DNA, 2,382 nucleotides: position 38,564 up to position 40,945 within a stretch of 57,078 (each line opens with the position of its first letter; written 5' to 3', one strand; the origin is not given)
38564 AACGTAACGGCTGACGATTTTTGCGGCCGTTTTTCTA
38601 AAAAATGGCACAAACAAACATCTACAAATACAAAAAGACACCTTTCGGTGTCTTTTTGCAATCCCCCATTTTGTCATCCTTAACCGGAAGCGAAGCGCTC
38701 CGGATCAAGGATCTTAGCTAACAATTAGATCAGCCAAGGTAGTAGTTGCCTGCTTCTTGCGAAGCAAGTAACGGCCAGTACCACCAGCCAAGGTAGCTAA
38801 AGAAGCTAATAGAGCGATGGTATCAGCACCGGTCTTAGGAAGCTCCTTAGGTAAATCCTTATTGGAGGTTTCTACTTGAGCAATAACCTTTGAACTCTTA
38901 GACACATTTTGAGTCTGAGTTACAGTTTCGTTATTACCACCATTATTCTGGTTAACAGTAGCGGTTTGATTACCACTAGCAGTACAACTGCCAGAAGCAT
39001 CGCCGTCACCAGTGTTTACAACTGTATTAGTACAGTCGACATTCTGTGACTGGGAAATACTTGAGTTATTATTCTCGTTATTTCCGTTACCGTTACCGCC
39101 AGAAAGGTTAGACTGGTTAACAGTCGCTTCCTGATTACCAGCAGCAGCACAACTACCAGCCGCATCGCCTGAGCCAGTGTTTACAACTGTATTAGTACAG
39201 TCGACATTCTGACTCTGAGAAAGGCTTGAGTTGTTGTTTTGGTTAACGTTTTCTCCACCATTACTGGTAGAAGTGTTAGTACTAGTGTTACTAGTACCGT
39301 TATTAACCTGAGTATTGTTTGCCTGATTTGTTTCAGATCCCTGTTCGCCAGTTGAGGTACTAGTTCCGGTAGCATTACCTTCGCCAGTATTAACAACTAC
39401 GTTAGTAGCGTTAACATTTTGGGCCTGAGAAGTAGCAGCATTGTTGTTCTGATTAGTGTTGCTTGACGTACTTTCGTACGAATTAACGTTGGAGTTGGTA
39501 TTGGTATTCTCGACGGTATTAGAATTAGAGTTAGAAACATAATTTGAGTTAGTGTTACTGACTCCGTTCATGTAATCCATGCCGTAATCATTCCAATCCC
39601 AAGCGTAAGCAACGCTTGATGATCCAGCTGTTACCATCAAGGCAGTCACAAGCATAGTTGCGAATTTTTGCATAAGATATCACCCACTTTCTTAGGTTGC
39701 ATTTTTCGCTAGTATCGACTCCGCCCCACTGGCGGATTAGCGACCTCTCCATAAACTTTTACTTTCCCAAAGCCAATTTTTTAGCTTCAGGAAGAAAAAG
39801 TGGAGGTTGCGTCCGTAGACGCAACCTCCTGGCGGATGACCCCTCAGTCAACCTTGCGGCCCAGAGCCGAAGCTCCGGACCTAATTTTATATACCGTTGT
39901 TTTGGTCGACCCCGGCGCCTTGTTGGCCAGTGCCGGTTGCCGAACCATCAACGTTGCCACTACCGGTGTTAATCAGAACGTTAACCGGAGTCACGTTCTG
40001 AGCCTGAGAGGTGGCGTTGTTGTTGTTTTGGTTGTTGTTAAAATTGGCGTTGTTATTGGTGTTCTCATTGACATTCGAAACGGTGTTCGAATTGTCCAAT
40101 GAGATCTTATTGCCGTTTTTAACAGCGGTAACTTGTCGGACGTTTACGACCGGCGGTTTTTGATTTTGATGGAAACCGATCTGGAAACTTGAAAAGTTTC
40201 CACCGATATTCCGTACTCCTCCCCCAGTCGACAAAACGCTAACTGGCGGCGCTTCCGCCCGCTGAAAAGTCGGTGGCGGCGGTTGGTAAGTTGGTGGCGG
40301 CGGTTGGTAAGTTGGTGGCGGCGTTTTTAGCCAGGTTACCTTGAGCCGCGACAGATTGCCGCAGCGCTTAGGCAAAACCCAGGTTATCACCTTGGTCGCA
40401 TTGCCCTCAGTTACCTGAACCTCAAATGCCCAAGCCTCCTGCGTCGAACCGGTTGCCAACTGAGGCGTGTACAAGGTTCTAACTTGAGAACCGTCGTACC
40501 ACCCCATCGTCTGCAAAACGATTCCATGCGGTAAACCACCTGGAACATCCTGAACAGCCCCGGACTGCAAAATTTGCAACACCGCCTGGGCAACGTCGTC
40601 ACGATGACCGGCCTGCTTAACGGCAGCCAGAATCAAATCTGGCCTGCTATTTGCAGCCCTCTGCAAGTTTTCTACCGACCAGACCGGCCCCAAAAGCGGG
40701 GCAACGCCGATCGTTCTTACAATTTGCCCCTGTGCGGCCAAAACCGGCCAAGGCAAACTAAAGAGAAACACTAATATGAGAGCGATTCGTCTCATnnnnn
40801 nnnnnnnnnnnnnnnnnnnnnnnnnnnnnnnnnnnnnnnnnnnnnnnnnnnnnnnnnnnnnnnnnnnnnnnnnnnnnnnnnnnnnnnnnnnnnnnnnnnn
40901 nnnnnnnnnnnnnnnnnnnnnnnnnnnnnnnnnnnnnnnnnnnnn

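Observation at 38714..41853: Three-gene secreted/surface-protein block ending in an LPXTG-anchored repeat protein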

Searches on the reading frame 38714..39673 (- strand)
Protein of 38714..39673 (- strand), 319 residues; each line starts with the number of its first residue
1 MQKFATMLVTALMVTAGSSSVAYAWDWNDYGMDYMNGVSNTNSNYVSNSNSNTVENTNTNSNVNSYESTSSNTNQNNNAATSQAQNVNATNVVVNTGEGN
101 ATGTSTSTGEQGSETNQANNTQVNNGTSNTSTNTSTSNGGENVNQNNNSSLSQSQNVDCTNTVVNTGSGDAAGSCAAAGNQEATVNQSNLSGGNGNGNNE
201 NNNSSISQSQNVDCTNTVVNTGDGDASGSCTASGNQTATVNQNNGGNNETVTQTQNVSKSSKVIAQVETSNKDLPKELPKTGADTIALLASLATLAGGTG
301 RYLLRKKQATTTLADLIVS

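Call 3: search_protein_families(library=pfam, proteins=[window:38714-39673:-], max_evalue=1)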
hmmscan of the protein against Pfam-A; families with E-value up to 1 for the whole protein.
window:38714-39673:- (319 aa): 2 families
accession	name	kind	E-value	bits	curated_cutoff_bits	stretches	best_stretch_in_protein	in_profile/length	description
PF00746.26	Gram_pos_anchor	-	0.006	17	20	1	276-308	7-41/43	LPXTG cell wall anchor motif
PF06230.17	LpxI_C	-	0.02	15.2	25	1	225-315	32-124/131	LpxI C-terminal domain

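Call 4: search_protein_families(library=ncbifam, proteins=[window:38714-39673:-], max_evalue=1)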
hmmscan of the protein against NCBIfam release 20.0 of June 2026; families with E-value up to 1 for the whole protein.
window:38714-39673:- (319 aa): 1 family
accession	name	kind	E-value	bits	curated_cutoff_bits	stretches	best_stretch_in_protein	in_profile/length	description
TIGR01167.1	LPXTG_anchor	domain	0.0015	19.1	15.9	1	277-308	1-33/34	LPXTG cell wall anchor domain-containing protein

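Call 32: find_homologous_proteins(query=A3, max_evalue=0.001)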
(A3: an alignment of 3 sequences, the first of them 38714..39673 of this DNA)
Query A3 (3 sequences) (319 aa, profile of the alignment): 7 proteins with E <= 0.001 among 8000 candidates.
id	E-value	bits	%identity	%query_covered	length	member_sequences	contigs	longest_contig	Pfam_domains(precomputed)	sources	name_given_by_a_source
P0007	7.9e-62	227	55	41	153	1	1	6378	-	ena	-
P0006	1.1e-9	56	60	13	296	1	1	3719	-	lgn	-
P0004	7.3e-9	54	62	13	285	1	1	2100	-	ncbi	-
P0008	4.5e-6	45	48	26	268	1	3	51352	-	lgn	-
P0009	4.9e-5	41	51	23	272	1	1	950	-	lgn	-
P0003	5.1e-5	41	71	12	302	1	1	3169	-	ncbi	-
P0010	4.0e-4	38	59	15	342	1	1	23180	-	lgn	-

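Call 35: find_encoding_contigs(protein=P0008, flank=5000, max_places=2)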
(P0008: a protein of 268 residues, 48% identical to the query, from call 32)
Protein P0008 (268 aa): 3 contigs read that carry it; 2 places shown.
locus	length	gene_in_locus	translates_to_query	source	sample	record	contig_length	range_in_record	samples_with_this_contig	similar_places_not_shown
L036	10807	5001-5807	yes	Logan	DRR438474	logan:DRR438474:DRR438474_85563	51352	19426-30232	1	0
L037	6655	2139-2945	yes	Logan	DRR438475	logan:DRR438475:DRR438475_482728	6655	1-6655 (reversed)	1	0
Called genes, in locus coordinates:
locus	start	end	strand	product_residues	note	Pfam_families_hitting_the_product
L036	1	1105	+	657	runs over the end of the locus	PF01751:Toprim, PF01131:Topoisom_bac, PF01396:Zn_ribbon_Top1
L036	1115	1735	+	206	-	PF21176:RecR_HhH, PF02132:RecR_ZnF, PF01751:Toprim, PF13662:Toprim_4, PF21175:RecR_C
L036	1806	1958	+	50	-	-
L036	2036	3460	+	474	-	PF01406:tRNA-synt_1e, PF09334:tRNA-synt_1g (faint), PF01406:tRNA-synt_1e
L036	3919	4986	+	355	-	-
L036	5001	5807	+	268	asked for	-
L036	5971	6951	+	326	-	-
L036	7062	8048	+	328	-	PF03462:PCRF, PF00472:RF-1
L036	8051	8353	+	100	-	PF02575:YbaB_DNA_bd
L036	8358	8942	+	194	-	PF01195:Pept_tRNA_hydro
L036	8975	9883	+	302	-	PF00687:Ribosomal_L1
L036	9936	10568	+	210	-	PF02223:Thymidylate_kin, PF13521:AAA_28 (weak)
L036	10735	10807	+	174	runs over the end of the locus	PF00466:Ribosomal_L10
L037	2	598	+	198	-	?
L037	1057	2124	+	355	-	-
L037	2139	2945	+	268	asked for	-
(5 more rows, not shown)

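Call 36: find_encoding_contigs(protein=P0010, flank=5000, max_places=2)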
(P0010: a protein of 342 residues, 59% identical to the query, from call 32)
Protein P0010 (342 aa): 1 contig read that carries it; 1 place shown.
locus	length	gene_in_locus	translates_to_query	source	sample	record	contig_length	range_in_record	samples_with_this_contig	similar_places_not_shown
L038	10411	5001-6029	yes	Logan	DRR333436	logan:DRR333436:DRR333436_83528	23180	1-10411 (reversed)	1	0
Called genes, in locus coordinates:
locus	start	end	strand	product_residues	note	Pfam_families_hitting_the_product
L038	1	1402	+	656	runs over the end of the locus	PF01751:Toprim, PF01131:Topoisom_bac, PF01396:Zn_ribbon_Top1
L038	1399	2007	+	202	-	PF21176:RecR_HhH, PF02132:RecR_ZnF, PF01751:Toprim, PF13662:Toprim_4, PF21175:RecR_C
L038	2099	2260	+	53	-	-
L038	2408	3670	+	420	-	PF01406:tRNA-synt_1e, PF09334:tRNA-synt_1g (faint), PF23493:CysS_C (faint)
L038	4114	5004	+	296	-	-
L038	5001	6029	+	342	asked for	-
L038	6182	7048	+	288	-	-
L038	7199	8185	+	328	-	PF03462:PCRF, PF00472:RF-1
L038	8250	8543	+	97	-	PF02575:YbaB_DNA_bd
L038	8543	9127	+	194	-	PF01195:Pept_tRNA_hydro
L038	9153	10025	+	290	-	PF00687:Ribosomal_L1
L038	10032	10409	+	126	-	?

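Call 60: predict_structure(alignment_id=A4)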
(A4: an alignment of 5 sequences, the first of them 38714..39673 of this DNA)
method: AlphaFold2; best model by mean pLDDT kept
length: 319 residues; sequences in the alignment: 5
mean_pLDDT: 46.8   pTM: 0.41
mean pLDDT of the five models: 46.8, 42.0, 39.4, 38.0, 30.4
residues with pLDDT >= 90: 0; 70-90: 7; 50-70: 138; < 50: 174
segments of 3 or more residues with pLDDT < 50: 1-73, 120-141, 192-198, 246-249, 254-319
pLDDT, mean of each block of 10 residues (from residue 1): 32 27 29 32 27 29 35 50 56 63 58 55 40 40 54 61 65 65 60 47 56 63 67 63 54 47 36 39 40 38 35 32
secondary structure, 60 per line:
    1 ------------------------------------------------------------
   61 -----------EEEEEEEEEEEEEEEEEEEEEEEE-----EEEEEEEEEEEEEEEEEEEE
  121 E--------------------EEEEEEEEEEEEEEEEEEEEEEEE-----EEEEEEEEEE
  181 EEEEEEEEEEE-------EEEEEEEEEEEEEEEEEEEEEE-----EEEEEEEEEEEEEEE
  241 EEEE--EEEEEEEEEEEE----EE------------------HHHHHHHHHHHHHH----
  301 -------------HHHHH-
elements in order: E72-95 E101-121 E142-165 E171-191 E199-220 E226-244 E247-258 H283-296 H314-318

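Call 67: fold_search(model_id=the predicted structure, library=pdb)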
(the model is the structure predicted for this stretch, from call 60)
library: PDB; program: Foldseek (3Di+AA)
matches with E <= 10: 15; with E <= 0.001: 0
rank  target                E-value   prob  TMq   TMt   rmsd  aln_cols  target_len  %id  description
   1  9u4u_A                7.4e-03  0.16  0.08  0.16  20.5       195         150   13  Structure of the functional amyloid FapC from Pseudomonas sp.UK4 (released 2025-08-06)
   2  8enq_A                1.4e+00  0.01  0.06  0.12  24.7       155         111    8  E. coli CsgA fibril (218-pixel box size) (released 2023-10-04)
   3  4wa0                  4.5e+00  0.00  0.05  0.04  26.2       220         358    8  The structure of a possible adhesin C-terminal domain from Caldicellulosiruptor kronotskyensis (released 2015-03-04)
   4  6gvw_A                5.8e+00  0.04  0.06  0.06  18.0        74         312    8  Crystal structure of the BRCA1-A complex (released 2019-07-10)
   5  5awg_B                5.8e+00  0.01  0.08  0.08  24.4       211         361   10  Crystal structure of Hg-bound SufB-SufC-SufD complex from Escherichia coli (released 2015-11-11)
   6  1k8f_A                5.8e+00  0.01  0.06  0.10  23.4       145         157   10  CRYSTAL STRUCTURE OF THE HUMAN C-TERMINAL CAP1-ADENYLYL CYCLASE ASSOCIATED PROTEIN (released 2003-07-01)
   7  5t0c_AZ               6.2e+00  0.02  0.07  0.08  23.6       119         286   15  Structural basis for dynamic regulation of the human 26S proteasome (released 2016-10-19)
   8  5awf_A                7.2e+00  0.01  0.07  0.06  23.7       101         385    6  Crystal structure of SufB-SufC-SufD complex from Escherichia coli (released 2015-11-11)
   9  7mfm_G                7.6e+00  0.00  0.04  0.01  25.0       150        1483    7  Glutamate synthase, glutamate dehydrogenase counter-enzyme complex (released 2022-01-05)
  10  8py2_B                9.4e+00  0.01  0.07  0.09  17.3        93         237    8  Cryo-EM structure of the human BRISC dimer complex bound to compound JMS-175-2 (released 2025-02-05)
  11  1ofd_A                9.4e+00  0.00  0.04  0.01  24.5       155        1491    6  Glutamate Synthase from Synechocystis sp in complex with 2-Oxoglutarate at 2.0 Angstrom resolution (released 2003-06-11)
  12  8hc1_C                9.9e+00  0.00  0.07  0.08  22.5       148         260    4  CryoEM structure of Helicobacter pylori UreFD/urease complex (released 2023-05-03)
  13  4nu3_A                9.9e+00  0.00  0.05  0.07  24.7       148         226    9  Crystal structure of mFfIBP, a capping head region swapped mutant of ice-binding protein (released 2014-04-16)
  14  5nxk_C                9.9e+00  0.00  0.05  0.06  22.4       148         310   11  L. reuteri 53608 SRRP (released 2018-03-21)
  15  5uyt_B                9.9e+00  0.00  0.07  0.06  26.5       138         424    9  Crystal structure of ice binding protein from an Antarctic bacterium Flavobacteriaceae (released 2017-10-25)

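Call 109: search_protein_families(library=phrogs, proteins=[window:38714-39673:-], max_evalue=0.01)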
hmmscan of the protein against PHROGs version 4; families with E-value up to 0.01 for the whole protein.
window:38714-39673:- (319 aa): 0 families

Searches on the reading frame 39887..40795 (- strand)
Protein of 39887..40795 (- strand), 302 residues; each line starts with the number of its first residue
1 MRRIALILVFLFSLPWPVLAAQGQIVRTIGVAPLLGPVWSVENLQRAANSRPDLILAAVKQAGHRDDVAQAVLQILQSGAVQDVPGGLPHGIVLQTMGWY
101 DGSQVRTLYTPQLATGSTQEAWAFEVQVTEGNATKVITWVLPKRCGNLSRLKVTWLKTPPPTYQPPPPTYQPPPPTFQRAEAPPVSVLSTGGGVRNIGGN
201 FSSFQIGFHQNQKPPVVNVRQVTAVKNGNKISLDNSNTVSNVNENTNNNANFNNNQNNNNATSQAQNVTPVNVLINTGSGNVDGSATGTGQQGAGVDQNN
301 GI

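Call 3: search_protein_families(library=pfam, proteins=[window:39887-40795:-], max_evalue=1)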
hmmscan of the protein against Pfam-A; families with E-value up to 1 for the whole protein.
window:39887-40795:- (302 aa): 0 families

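Call 4: search_protein_families(library=ncbifam, proteins=[window:39887-40795:-], max_evalue=1)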
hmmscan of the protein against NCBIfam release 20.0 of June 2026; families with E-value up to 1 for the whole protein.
window:39887-40795:- (302 aa): 0 families

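Call 15: find_homologous_proteins(query=window:39887-40795:-, max_evalue=0.01)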
Query window:39887-40795:- (302 aa): 5 proteins with E <= 0.01 among 1527 candidates.
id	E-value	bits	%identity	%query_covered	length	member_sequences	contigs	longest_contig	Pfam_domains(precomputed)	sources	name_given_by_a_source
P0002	2.4e-187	639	98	100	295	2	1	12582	-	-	-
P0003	8.4e-58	214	68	13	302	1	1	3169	-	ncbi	-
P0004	2.3e-41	160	40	94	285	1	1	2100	-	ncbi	-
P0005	1.1e-39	155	47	68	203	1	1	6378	-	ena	-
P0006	2.5e-37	147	40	99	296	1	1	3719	-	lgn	-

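Call 18: find_encoding_contigs(protein=P0002, flank=8000)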
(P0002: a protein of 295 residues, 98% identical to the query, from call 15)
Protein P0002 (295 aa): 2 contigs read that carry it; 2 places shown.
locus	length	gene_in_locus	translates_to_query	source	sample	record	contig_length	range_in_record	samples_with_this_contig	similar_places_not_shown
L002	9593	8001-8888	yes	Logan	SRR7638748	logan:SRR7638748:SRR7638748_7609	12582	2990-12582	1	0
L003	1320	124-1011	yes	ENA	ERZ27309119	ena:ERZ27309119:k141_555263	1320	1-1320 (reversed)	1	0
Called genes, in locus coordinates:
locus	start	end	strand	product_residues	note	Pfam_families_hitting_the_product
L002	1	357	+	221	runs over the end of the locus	PF02357:NusG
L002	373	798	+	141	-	PF03946:Ribosomal_L11_N, PF00298:Ribosomal_L11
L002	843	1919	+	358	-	PF02481:DNA_processg_A, PF17782:WHD_DprA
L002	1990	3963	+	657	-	PF01751:Toprim, PF01131:Topoisom_bac, PF01396:Zn_ribbon_Top1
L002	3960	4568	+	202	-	PF21176:RecR_HhH, PF01751:Toprim, PF13662:Toprim_4, PF21175:RecR_C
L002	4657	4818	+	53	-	-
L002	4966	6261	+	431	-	PF01406:tRNA-synt_1e, PF09334:tRNA-synt_1g (faint), PF23493:CysS_C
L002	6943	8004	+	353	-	-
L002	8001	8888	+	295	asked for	-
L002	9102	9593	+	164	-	?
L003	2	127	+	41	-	?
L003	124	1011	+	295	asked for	-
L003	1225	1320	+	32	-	?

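Call 19: find_encoding_contigs(protein=P0003, flank=8000)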
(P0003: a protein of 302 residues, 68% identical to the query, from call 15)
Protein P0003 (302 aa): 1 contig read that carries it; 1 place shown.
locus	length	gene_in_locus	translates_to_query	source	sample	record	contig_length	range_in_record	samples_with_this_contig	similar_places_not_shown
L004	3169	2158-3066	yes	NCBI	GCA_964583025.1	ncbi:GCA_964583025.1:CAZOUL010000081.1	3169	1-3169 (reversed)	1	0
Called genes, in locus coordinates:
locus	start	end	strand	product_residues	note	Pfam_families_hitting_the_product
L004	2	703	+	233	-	?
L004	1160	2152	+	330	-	-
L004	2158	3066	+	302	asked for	-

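Call 20: find_encoding_contigs(protein=P0005, flank=8000)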
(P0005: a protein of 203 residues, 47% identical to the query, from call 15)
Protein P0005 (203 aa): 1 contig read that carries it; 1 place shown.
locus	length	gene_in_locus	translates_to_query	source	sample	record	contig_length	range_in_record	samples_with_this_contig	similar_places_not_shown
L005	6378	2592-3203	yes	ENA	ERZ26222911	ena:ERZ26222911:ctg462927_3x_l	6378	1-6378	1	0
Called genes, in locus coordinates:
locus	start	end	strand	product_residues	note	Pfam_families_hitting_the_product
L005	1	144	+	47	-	?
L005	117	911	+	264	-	PF01406:tRNA-synt_1e, PF23493:CysS_C (weak)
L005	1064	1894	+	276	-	-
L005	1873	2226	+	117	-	-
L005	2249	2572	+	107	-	-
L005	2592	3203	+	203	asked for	-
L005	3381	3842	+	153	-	-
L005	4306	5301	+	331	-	PF03462:PCRF, PF00472:RF-1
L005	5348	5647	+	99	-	PF02575:YbaB_DNA_bd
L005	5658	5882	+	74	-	PF01195:Pept_tRNA_hydro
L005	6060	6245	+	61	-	-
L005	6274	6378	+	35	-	?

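Call 21: find_encoding_contigs(protein=P0006, flank=8000)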
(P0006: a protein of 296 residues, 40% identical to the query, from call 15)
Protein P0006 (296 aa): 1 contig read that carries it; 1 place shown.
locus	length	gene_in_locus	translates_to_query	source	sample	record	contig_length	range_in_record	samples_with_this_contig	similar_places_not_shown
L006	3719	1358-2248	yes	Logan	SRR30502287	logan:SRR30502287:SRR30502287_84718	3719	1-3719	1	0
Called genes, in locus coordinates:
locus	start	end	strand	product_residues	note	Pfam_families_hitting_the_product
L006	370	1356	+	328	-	-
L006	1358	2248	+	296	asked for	-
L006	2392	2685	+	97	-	-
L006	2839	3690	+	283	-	-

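Call 22: find_encoding_contigs(protein=P0004, flank=8000)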
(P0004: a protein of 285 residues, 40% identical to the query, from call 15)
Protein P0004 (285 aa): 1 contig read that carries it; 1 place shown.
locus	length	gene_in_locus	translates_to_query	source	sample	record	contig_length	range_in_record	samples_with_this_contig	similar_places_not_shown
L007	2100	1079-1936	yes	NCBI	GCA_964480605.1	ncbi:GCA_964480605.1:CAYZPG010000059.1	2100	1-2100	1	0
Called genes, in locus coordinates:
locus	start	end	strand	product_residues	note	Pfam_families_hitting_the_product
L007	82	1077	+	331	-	-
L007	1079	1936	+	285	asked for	-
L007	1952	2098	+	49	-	?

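Call 49: predict_structure(alignment_id=A1)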
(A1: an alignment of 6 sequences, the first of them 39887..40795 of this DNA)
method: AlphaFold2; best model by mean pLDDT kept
length: 302 residues; sequences in the alignment: 6
mean_pLDDT: 50.4   pTM: 0.47
mean pLDDT of the five models: 50.4, 50.0, 47.4, 45.9, 35.7
residues with pLDDT >= 90: 0; 70-90: 80; 50-70: 68; < 50: 154
segments of 3 or more residues with pLDDT < 50: 13-32, 159-165, 175-231, 235-302
pLDDT, mean of each block of 10 residues (from residue 1): 54 39 29 68 87 85 78 84 73 66 69 63 76 75 74 61 50 48 34 28 24 28 29 45 24 24 25 25 26 26 25
secondary structure, 60 per line:
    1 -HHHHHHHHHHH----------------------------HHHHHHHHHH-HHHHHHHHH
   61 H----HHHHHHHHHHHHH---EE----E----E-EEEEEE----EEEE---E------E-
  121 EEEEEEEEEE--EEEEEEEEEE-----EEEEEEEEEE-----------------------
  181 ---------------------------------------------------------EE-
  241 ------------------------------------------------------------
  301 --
elements in order: H2-12 H41-50 H52-61 H66-78 E95-100 E105-108 E121-130 E133-142 E148-157

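Call 55: fold_search(model_id=the predicted structure, library=pdb)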
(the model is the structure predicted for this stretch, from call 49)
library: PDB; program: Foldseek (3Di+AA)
matches with E <= 10: 328; with E <= 0.001: 0
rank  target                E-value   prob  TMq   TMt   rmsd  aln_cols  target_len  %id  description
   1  9grx_0                6.2e-01  0.08  0.11  0.18  12.3       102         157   16  NDH-PSI-LHCI supercomplex from S. oleracea (released 2025-02-12)
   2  5wbf_B                6.6e-01  0.04  0.10  0.11  16.1       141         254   11  Double CACHE (dCACHE) sensing domain of TlpC chemoreceptor from Helicobacter pylori (released 2017-11-08)
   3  2p3j                  8.9e-01  0.08  0.09  0.16  11.8        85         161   14  Crystal structure of the Arg101Ala mutant protein of Rhesus rotavirus VP8* (released 2008-03-11)
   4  8wgg                  1.0e+00  0.02  0.07  0.06  14.6        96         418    8  Crystal structure of basal pilin PilB from Streptococcus sanguinis (released 2025-03-26)
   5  3hrd_B                1.1e+00  0.06  0.07  0.07  16.9        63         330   13  Crystal structure of nicotinate dehydrogenase (released 2009-06-30)
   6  5h0q                  1.1e+00  0.03  0.11  0.15  17.4       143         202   12  Crystal structure of lipid binding protein Nakanori at 1.5A (released 2016-10-19)
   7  9e93_s                1.4e+00  0.08  0.10  0.20  12.3        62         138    3  Structural Insights into HIV-1 Vif-Mediated Ubiquitination and Degradation of APOBEC3H (released 2026-03-11)
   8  5ca6_A                1.4e+00  0.08  0.10  0.19  10.5        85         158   12  Crystallographic structure of apo porcine rotavirus TFR-41 VP8* (released 2016-06-08)
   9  6z2q_A                1.4e+00  0.05  0.12  0.10  15.2       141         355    9  Crystal structure of wild type OgpA from Akkermansia muciniphila in complex with an O-glycopeptide (GalGalNAc-TS) prod (released 2020-09-30)
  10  7u6f_B4               1.4e+00  0.05  0.09  0.14   9.4        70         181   10  Mouse retromer (VPS26/VPS35/VPS29) heterotrimers (released 2022-10-12)
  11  7b9c_A                1.4e+00  0.04  0.13  0.05  19.0       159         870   14  Structure of a minimal SF3B core in complex with spliceostatin A (form I) (released 2021-08-04)
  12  3e8v                  1.4e+00  0.03  0.09  0.24  12.1        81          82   16  Crystal structure of a possible transglutaminase-family protein proteolytic fragment from Bacteroides fragilis (released 2008-09-02)
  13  3tav_A                1.4e+00  0.02  0.09  0.10  17.6       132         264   12  Crystal structure of a Methionine Aminopeptidase from Mycobacterium abscessus (released 2011-08-17)
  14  5ayq_B                1.5e+00  0.02  0.08  0.14  12.6        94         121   10  Structure-based site-directed photo-crosslinking analyses of multimeric cell-adhesive interactions of VGSC beta subuni (released 2016-06-08)
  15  1ksi_A                1.6e+00  0.07  0.09  0.05  11.1        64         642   17  CRYSTAL STRUCTURE OF A EUKARYOTIC (PEA SEEDLING) COPPER-CONTAINING AMINE OXIDASE AT 2.2A RESOLUTION (released 1997-12-24)
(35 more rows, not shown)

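Call 78: search_solved_structures(query=A1, max_evalue=1, show_alignments=2)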
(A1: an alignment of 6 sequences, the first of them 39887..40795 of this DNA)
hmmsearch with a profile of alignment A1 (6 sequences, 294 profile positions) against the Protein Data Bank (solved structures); distinct sequences matched with E-value up to 1: 2.
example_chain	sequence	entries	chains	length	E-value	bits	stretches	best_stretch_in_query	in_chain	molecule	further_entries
4wfc_B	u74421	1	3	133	0.2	14.3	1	26-80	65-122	Exosome complex protein LRP1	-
5c0w_L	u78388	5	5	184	0.37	13.4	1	26-80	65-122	Exosome complex protein LRP1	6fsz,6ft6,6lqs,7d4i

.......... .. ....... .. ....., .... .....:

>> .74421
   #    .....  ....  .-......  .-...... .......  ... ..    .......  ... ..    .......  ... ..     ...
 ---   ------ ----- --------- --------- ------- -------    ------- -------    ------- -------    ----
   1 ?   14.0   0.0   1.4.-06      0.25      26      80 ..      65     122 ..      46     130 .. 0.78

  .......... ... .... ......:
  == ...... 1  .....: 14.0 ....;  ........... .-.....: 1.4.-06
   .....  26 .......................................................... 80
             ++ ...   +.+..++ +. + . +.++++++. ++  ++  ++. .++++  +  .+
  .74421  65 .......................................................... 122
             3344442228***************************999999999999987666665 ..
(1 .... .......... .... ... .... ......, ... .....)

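Call 109: search_protein_families(library=phrogs, proteins=[window:39887-40795:-], max_evalue=0.01)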
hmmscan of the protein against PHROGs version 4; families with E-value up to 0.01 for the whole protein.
window:39887-40795:- (302 aa): 0 families
